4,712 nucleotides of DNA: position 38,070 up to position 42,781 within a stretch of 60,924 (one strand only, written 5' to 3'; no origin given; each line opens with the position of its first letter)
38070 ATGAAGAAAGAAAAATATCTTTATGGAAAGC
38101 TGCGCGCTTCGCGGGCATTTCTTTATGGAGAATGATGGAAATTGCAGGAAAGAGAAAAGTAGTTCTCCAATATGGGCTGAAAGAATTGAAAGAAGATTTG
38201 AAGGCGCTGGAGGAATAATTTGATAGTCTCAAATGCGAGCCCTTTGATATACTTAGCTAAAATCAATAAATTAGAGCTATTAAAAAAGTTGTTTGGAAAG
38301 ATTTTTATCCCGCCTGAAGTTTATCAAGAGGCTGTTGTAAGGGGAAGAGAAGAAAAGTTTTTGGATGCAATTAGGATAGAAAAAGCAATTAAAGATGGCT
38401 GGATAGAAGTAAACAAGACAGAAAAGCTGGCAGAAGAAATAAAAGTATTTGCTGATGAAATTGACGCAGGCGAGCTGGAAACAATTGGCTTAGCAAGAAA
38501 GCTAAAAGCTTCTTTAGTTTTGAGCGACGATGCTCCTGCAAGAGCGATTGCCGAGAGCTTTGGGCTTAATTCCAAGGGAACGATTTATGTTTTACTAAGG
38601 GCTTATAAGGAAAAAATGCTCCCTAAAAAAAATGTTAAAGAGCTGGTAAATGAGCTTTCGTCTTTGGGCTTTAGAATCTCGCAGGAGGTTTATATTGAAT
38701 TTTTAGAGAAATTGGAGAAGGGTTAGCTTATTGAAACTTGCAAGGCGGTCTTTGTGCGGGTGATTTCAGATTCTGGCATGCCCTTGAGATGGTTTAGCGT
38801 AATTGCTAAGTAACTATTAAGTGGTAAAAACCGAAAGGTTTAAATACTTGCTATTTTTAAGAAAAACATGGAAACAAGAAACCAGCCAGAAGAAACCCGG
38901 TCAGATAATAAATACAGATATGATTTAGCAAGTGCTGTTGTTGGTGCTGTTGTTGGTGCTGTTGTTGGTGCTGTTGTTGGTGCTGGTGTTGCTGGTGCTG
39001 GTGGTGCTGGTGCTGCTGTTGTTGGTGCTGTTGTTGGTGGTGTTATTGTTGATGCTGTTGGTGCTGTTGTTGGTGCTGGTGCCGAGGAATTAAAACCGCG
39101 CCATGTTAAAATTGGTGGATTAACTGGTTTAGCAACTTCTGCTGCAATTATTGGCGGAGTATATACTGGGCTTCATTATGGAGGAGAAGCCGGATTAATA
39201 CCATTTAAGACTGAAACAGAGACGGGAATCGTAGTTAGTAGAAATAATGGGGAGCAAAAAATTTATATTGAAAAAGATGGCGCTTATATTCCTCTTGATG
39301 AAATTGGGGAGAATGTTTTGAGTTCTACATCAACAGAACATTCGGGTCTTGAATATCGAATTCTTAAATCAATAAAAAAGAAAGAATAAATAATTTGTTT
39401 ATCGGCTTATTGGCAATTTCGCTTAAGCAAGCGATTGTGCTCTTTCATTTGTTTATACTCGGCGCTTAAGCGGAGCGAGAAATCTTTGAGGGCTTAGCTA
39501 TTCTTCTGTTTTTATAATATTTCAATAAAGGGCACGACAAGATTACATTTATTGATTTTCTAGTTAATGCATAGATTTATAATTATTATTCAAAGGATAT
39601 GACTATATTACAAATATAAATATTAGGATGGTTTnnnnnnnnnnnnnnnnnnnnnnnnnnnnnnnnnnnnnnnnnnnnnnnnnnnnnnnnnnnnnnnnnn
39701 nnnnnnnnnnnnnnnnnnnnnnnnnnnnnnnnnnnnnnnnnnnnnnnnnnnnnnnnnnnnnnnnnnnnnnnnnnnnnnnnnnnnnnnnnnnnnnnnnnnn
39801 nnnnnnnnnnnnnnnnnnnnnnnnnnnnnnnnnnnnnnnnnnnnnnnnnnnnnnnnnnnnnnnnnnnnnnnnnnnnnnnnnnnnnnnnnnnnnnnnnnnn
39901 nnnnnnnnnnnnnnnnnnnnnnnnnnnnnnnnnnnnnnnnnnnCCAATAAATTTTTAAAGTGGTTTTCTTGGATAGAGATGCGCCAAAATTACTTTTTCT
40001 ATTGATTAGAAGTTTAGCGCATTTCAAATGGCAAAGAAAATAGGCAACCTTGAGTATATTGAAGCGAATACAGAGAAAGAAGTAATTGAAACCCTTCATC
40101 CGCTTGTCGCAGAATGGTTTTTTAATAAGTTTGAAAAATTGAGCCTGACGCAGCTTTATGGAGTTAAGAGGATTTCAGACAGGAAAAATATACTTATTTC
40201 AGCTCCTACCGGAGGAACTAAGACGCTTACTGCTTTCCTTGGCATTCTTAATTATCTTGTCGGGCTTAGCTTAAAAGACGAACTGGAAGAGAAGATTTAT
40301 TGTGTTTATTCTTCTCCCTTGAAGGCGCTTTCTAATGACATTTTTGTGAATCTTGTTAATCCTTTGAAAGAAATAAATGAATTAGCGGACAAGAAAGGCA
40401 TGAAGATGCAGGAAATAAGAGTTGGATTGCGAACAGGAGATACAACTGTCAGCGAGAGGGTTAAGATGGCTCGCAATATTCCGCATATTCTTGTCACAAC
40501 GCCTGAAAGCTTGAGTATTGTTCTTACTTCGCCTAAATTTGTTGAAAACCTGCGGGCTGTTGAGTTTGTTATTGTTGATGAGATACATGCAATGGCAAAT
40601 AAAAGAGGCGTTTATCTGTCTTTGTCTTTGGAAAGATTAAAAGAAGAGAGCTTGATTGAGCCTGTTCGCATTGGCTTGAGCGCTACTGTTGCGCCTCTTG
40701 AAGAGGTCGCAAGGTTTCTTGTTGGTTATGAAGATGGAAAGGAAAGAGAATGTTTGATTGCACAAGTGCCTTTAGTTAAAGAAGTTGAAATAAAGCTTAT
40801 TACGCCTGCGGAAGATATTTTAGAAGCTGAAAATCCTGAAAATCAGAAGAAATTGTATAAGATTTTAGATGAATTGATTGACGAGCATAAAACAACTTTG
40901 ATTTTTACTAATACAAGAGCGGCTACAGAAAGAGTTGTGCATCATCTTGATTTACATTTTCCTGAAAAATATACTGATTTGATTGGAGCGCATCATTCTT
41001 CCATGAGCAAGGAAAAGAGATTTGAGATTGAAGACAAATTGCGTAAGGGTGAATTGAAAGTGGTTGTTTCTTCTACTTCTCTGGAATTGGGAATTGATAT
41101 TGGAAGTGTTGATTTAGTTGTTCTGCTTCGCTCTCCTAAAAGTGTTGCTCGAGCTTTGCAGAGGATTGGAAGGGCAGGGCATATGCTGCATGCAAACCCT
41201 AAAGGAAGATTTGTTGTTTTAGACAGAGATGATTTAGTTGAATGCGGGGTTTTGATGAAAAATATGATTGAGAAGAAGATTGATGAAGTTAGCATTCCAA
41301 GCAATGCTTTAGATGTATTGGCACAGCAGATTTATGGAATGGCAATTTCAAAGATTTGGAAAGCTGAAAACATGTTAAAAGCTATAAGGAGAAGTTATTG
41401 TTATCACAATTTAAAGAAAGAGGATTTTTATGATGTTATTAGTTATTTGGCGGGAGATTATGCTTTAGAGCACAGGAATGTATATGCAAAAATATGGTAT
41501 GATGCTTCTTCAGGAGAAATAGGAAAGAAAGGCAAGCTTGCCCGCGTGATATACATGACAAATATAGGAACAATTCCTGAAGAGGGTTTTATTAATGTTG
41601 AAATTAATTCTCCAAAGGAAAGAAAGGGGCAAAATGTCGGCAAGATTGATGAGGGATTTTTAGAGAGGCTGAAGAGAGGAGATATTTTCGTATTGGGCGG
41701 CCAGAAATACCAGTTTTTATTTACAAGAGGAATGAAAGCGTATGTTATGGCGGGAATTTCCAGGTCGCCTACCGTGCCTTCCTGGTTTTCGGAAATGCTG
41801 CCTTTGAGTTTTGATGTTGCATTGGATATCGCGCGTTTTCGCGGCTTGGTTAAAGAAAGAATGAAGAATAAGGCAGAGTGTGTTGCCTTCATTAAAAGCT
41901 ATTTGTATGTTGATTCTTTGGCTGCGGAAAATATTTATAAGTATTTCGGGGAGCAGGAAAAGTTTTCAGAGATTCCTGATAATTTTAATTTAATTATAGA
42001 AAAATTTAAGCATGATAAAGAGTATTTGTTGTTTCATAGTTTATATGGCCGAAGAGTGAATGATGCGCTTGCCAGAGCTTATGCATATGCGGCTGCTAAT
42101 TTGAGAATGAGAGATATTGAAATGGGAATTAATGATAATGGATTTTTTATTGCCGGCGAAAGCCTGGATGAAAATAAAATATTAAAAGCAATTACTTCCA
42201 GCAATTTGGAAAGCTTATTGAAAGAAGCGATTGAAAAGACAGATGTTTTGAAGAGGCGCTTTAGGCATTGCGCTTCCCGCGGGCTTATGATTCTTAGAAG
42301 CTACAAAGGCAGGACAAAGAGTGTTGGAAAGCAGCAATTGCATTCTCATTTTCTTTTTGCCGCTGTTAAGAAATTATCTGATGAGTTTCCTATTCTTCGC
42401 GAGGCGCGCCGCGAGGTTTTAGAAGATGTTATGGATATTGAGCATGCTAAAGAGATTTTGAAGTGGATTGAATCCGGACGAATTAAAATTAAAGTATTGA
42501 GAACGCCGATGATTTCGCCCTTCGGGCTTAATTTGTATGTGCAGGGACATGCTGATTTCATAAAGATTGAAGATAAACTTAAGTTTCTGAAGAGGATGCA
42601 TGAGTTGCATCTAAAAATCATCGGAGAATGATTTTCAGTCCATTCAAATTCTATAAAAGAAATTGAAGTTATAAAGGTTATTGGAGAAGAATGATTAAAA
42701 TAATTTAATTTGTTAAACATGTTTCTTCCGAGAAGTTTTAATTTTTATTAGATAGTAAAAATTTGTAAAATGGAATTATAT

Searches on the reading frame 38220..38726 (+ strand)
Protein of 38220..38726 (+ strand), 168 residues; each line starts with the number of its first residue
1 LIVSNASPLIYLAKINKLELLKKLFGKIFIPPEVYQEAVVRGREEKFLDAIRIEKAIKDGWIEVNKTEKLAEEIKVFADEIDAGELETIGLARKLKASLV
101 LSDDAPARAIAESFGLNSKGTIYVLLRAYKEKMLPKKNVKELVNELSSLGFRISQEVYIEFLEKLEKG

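Call 25: search_protein_families(library=pfam, proteins=[window:38220-38726:+], max_evalue=0.01)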
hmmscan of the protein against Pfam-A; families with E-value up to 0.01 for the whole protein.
window:38220-38726:+ (168 aa): 2 families
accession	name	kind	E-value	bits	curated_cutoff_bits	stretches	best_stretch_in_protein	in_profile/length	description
PF11848.13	DUF3368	-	1.3e-12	47.8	27.3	1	120-164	3-45/46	Domain of unknown function (DUF3368)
PF20698.3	PIN-TPR-GreABC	-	1.9e-09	38.3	27.8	1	7-44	5-42/138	PIN domain associated with the TPR-GreAB-C-PIN system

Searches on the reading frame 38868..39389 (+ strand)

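Call 25: search_protein_families(library=pfam, proteins=[window:38868-39389:+], max_evalue=0.01)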
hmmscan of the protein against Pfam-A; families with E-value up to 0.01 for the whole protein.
window:38868-39389:+ (173 aa): 1 family
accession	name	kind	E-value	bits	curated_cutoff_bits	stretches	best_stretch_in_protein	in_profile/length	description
PF19814.4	DUF6297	-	0.0042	16.4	29.8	1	23-100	55-132/375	Family of unknown function (DUF6297)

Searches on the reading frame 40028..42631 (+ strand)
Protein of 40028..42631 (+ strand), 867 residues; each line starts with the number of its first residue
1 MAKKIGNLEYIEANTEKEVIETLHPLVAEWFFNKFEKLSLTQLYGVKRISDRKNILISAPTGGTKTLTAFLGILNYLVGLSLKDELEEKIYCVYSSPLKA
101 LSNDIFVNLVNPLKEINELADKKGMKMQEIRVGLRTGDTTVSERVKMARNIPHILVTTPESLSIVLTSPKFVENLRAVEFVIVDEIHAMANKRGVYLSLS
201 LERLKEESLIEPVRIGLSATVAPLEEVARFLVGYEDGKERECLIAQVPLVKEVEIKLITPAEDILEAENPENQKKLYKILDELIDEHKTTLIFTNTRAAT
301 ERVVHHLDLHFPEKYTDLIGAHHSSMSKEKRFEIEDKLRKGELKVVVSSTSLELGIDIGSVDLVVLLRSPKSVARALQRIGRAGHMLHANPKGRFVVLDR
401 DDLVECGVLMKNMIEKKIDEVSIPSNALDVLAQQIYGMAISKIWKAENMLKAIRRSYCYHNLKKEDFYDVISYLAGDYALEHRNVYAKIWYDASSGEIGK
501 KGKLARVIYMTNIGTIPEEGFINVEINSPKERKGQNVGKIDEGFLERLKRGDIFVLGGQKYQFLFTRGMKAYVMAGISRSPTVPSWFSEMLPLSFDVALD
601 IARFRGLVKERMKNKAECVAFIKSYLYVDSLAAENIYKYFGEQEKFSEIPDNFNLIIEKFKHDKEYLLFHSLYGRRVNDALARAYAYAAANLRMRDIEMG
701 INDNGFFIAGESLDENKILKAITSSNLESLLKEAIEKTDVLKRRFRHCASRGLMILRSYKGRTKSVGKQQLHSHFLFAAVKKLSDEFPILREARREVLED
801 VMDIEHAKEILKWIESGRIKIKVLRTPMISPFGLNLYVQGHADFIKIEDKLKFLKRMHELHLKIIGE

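Call 25: search_protein_families(library=pfam, proteins=[window:40028-42631:+], max_evalue=0.01)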
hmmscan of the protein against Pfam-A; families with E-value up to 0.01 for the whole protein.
window:40028-42631:+ (867 aa): 6 families
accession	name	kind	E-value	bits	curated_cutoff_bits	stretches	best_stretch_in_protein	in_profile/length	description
PF08494.16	DEAD_assoc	-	1.6e-55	188.4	23.5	1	649-833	1-191/191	DEAD/H associated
PF19306.5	WH_Lhr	-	1e-34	119.8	27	1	412-575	2-160/168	Large helicase-related protein, winged helix domain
PF00270.35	DEAD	-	9.5e-24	84.4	26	1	42-224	4-164/167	DEAD/DEAH box helicase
PF00271.37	Helicase_C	-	1.5e-20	74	23.5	1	277-385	3-108/110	Helicase conserved C-terminal domain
PF04851.21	ResIII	-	6.2e-06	26.6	22.5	1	45-221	20-162/164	Type III restriction enzyme, res subunit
PF22590.2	Cas3-like_C_2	-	1.4e-05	25.8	27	1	287-383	2-101/106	CRISPR-associated nuclease/helicase Cas3, C-terminal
